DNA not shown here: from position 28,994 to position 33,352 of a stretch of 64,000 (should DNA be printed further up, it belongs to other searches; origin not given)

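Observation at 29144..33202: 1352-aa membrane-anchored cytochrome c built from repeated class-I domains behind a ~250-aa coiled coil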

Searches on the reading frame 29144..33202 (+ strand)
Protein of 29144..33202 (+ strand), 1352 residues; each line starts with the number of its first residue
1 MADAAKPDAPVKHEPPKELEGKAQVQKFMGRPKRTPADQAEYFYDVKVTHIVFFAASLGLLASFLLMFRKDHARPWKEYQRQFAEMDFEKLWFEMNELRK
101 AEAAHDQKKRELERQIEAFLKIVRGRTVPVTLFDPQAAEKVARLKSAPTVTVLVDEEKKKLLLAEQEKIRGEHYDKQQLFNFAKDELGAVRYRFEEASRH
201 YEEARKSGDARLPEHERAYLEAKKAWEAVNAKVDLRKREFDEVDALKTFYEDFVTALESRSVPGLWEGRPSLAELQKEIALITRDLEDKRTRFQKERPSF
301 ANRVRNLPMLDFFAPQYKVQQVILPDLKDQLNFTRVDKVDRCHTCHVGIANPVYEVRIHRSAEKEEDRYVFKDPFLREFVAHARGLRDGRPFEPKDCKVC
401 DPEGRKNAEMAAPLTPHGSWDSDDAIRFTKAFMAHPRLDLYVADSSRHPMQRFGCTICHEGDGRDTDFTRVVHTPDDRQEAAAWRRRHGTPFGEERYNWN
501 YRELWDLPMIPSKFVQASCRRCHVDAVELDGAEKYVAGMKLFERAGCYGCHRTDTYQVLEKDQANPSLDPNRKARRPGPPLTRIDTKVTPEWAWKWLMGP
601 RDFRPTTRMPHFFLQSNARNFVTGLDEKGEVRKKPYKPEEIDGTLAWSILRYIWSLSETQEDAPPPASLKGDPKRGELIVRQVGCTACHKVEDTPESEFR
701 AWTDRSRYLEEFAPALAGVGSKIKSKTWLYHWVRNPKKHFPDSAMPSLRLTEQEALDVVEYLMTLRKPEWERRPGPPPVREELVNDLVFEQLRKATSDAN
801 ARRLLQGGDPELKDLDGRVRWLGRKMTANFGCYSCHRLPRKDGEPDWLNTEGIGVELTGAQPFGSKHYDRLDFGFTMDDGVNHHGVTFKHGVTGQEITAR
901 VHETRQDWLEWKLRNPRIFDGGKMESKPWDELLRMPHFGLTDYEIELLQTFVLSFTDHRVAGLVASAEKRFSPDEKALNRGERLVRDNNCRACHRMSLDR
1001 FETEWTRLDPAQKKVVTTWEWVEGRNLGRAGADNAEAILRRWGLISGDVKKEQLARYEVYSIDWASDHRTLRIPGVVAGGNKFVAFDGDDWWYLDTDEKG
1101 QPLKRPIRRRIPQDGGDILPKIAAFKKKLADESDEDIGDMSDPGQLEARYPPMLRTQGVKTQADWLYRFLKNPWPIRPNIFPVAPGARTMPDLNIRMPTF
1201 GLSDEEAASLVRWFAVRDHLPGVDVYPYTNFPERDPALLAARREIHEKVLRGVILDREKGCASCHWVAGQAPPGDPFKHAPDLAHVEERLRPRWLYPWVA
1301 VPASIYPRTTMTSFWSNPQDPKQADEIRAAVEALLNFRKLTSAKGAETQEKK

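Call 5: search_protein_families(library=pfam, proteins=[window:29144-33202:+], max_evalue=0.01)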
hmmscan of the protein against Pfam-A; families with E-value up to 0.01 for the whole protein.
window:29144-33202:+ (1352 aa): 6 families
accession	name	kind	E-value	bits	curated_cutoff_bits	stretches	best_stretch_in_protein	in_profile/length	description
PF00034.26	Cytochrom_C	-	7.5e-22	78.9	21.3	1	675-765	3-89/90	Cytochrome c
PF13442.11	Cytochrome_CBB3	-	7.1e-10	39.5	27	0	672-762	2-68/68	Cytochrome C oxidase, cbb3-type, subunit III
PF14522.11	Cytochrome_C7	-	2.7e-08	34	24.8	0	516-557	13-54/67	Cytochrome c7 and related cytochrome c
PF02433.20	FixO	-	2.8e-08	34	29.6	1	574-618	99-144/219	Cytochrome C oxidase, mono-heme subunit/FixO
PF22113.1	Mtrc-MtrF_II-IV_dom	-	0.00034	20.6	30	0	447-555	76-167/176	Outer membrane cytochrome MtrC/MtrF-like, domains II/IV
PF13435.11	Cytochrome_C554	-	0.0096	17.3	20.8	0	510-551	42-83/84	Cytochrome c554 and c-prime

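Call 6: search_protein_families(library=ncbifam, proteins=[window:29144-33202:+], max_evalue=0.01)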
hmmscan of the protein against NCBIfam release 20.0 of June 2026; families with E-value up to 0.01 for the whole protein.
window:29144-33202:+ (1352 aa): 6 families
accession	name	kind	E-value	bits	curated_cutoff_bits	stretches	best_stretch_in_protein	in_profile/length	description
TIGR04485.1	thiosulf_SoxX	equivalog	7.6e-20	71.4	61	2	684-765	4-78/78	sulfur oxidation c-type cytochrome SoxX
NF011054.0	PRK14486.1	equivalog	1e-09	38.3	447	1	713-764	104-154/294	putative bifunctional cbb3-type cytochrome c oxidase subunit II/cytochrome c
NF011055.0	PRK14487.1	subfamily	9e-09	35.1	218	2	575-619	106-150/212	cbb3-type cytochrome c oxidase subunit II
TIGR00781.1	ccoO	equivalog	1.2e-08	34.9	200.65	0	574-621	99-147/232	cytochrome-c oxidase, cbb3-type subunit II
NF011053.0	PRK14485.1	subfamily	4.2e-05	21.9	1080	0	536-614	540-628/716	putative bifunctional cbb3-type cytochrome c oxidase subunit I/II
NF050122.1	bc1_QcrC_actin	exception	0.0017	17.7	200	0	1259-1288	145-174/253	cytochrome bc1 complex diheme cytochrome c subunit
